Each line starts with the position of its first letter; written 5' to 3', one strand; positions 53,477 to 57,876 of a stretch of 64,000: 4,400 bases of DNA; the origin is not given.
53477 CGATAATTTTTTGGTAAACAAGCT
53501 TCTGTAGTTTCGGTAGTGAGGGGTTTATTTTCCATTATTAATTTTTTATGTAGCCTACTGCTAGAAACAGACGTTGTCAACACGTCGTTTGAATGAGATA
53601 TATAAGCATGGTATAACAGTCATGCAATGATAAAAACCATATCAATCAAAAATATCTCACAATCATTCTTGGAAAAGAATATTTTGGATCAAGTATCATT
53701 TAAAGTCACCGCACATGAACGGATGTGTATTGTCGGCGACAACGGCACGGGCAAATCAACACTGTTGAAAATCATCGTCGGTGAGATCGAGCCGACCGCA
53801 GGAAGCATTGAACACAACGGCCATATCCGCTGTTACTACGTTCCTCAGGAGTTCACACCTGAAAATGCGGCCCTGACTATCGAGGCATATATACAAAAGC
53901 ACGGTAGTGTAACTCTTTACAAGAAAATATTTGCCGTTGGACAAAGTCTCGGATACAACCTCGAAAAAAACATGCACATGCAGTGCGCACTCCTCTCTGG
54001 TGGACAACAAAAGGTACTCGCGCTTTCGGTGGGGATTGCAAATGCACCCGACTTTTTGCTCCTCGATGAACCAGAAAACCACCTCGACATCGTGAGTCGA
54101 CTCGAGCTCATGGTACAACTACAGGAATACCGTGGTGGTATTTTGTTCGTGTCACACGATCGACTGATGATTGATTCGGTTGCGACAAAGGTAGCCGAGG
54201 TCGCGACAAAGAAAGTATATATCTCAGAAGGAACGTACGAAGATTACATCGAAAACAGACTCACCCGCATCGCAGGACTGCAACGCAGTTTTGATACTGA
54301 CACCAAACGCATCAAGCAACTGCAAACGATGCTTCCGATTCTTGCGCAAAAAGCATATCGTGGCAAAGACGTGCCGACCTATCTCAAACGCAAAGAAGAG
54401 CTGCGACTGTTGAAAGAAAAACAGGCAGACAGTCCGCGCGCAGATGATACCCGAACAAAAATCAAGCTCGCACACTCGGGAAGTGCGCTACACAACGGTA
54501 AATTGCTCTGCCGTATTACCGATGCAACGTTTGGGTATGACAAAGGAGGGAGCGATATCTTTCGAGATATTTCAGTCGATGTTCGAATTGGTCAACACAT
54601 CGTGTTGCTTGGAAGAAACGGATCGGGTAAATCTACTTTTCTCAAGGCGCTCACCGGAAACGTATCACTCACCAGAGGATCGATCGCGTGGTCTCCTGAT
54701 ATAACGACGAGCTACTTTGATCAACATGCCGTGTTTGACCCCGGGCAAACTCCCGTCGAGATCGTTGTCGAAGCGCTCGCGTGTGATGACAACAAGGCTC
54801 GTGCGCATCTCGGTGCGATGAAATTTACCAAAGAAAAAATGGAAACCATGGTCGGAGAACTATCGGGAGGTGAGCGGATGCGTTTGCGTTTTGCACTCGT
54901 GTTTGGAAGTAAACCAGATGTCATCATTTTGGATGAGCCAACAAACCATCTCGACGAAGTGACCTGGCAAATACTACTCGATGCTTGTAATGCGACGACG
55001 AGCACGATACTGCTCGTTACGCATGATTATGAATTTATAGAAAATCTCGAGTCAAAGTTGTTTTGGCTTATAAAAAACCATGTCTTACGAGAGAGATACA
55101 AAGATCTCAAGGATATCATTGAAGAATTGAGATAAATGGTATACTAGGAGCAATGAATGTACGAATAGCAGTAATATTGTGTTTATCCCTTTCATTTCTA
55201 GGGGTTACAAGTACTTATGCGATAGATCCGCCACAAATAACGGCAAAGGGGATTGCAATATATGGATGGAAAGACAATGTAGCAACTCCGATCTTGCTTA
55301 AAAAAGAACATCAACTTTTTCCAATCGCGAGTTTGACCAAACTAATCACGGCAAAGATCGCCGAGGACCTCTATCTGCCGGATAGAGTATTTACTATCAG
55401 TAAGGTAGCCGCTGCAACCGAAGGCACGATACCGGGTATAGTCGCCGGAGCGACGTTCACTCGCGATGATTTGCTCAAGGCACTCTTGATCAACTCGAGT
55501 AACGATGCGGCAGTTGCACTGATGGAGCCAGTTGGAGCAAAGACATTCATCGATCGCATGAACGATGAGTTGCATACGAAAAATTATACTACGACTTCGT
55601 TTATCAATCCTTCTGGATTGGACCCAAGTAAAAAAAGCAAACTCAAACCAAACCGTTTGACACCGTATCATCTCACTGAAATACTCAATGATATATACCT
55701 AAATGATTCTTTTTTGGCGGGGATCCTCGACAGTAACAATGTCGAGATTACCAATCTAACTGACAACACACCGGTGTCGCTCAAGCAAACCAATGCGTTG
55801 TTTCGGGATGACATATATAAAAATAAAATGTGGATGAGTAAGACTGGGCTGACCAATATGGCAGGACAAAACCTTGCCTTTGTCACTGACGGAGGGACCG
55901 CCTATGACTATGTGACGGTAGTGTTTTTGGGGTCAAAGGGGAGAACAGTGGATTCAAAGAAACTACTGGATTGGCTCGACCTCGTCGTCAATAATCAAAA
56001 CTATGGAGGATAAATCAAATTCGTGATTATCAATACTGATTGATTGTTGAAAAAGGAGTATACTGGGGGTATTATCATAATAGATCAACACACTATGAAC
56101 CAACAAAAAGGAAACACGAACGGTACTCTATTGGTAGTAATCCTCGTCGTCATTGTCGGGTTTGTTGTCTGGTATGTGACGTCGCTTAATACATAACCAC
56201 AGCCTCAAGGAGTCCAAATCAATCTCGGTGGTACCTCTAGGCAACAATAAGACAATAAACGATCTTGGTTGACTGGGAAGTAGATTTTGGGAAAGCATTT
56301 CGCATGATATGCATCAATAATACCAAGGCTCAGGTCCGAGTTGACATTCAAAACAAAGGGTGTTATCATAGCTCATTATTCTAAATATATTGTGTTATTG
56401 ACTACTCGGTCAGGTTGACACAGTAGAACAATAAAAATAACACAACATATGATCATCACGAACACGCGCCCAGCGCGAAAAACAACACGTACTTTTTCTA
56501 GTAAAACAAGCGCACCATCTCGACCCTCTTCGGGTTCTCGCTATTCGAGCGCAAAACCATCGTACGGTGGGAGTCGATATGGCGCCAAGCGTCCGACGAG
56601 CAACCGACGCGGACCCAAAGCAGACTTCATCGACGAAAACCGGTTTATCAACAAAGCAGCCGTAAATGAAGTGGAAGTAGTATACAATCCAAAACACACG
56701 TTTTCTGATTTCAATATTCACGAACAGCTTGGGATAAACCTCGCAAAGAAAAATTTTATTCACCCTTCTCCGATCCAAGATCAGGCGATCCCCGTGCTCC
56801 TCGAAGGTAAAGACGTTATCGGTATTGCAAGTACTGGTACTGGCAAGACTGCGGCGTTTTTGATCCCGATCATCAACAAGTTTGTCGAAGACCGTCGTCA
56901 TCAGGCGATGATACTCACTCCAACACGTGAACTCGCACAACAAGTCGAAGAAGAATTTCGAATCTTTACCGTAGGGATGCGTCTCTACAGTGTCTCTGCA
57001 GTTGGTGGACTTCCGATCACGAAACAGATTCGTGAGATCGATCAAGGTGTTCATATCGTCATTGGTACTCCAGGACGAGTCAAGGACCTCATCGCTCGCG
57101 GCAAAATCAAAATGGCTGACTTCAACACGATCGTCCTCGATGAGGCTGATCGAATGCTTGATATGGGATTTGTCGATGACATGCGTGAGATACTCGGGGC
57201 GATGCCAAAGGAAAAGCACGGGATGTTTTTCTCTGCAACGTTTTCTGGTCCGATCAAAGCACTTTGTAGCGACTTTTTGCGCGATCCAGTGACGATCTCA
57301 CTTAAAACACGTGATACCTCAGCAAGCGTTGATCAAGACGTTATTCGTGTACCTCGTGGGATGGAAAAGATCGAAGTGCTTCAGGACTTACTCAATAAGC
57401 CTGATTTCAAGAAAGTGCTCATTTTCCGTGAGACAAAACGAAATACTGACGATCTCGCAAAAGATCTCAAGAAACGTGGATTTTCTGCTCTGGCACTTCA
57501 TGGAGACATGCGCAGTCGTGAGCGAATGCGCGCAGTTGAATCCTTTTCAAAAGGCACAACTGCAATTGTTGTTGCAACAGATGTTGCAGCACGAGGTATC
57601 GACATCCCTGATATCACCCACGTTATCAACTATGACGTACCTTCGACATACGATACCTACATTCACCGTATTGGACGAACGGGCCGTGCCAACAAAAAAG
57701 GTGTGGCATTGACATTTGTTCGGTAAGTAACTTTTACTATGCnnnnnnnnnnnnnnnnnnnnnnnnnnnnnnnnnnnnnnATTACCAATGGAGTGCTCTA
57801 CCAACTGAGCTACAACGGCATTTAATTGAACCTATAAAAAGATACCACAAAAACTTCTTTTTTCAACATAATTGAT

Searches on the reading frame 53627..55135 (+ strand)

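Call 27: search_protein_families(library=pfam, proteins=[window:53627-55135:+], max_evalue=0.001)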
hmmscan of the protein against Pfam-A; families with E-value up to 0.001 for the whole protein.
window:53627-55135:+ (502 aa): 26 families (the best 25 are shown)
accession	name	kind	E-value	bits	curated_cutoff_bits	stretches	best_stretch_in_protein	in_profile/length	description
PF00005.33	ABC_tran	-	7.5e-48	163.1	25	2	313-440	2-137/137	ABC transporter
PF13304.12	AAA_21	-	1.2e-20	75.3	27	2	122-182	237-303/304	AAA domain, putative AbiEii toxin, Type IV TA system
PF02463.25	SMC_N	-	4.6e-15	56.1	40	0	111-193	125-212/220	RecF/RecN/SMC N terminal domain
PF13555.12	AAA_29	-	1.6e-09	37.8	27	0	316-342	16-42/61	P-loop containing region of AAA domain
PF13476.12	AAA_23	-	8.5e-09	36.8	27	0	325-343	21-40/201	AAA domain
PF13175.12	AAA_15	-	6.7e-08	33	32.1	0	32-50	25-43/374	AAA ATPase domain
PF03193.22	RsgA_GTPase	-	3.6e-07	30.6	30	0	15-63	92-139/174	RsgA GTPase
PF13401.12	AAA_22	-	4.6e-07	30.7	27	0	33-154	8-97/130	AAA domain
PF13191.12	AAA_16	-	9.4e-07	29.9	32.6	0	320-458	20-160/167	AAA ATPase domain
PF01926.29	MMR_HSR1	-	2.4e-06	28.1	21.9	0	325-348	2-25/113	50S ribosome-binding GTPase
PF05729.18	NACHT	-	5.9e-06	26.6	26.7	0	32-54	2-24/167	NACHT domain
PF24389.1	ORC-CDC6-like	-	1.1e-05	24.9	27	0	323-349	33-59/571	ORC-CDC6-like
PF00350.29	Dynamin_N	-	1.4e-05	25.6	27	0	325-354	1-30/168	Dynamin family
PF01580.24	FtsK_SpoIIIE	-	1.5e-05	25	24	0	316-342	32-59/221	FtsK/SpoIIIE family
PF25199.1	nSTAND_NTPase5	-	1.7e-05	25.1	34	0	325-357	44-77/145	Novel STAND NTPase 5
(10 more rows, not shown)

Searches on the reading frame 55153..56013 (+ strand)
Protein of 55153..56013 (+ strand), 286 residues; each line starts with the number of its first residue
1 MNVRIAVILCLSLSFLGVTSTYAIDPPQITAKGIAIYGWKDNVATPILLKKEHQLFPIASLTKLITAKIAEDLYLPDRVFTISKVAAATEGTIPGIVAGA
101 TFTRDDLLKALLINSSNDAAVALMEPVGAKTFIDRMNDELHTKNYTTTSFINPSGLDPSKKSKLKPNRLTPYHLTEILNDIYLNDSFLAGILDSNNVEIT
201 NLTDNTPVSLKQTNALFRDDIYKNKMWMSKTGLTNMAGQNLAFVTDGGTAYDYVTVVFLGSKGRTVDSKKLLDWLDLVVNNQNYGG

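Call 27: search_protein_families(library=pfam, proteins=[window:55153-56013:+], max_evalue=0.001)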
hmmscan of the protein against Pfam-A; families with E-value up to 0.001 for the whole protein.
window:55153-56013:+ (286 aa): 2 families
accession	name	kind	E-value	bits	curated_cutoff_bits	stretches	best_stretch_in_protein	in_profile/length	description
PF00768.25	Peptidase_S11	-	2.2e-21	76.8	27.6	1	47-257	25-234/239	D-alanyl-D-alanine carboxypeptidase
PF13354.11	Beta-lactamase2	-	1.1e-05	25.3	22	1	51-195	16-167/214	Beta-lactamase enzyme family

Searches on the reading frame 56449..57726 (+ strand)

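Call 27: search_protein_families(library=pfam, proteins=[window:56449-57726:+], max_evalue=0.001)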
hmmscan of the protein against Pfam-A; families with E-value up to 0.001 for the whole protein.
window:56449-57726:+ (425 aa): 6 families
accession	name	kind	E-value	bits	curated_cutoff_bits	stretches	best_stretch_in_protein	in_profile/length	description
PF00270.35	DEAD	-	5.9e-48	163.2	26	1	107-268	1-163/167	DEAD/DEAH box helicase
PF00271.37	Helicase_C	-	7.3e-34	116.8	23.5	1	306-415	1-110/110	Helicase conserved C-terminal domain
PF04851.21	ResIII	-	1.3e-08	35.4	22.5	1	109-265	7-162/164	Type III restriction enzyme, res subunit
PF22590.2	Cas3-like_C_2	-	0.00019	22.1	27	1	321-415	3-105/106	CRISPR-associated nuclease/helicase Cas3, C-terminal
PF13245.12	AAA_19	-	0.0007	20.2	25.1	0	110-255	1-117/134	AAA domain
PF07652.20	Flavi_DEAD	-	0.00085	19.8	21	0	129-177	13-60/148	Flavivirus DEAD domain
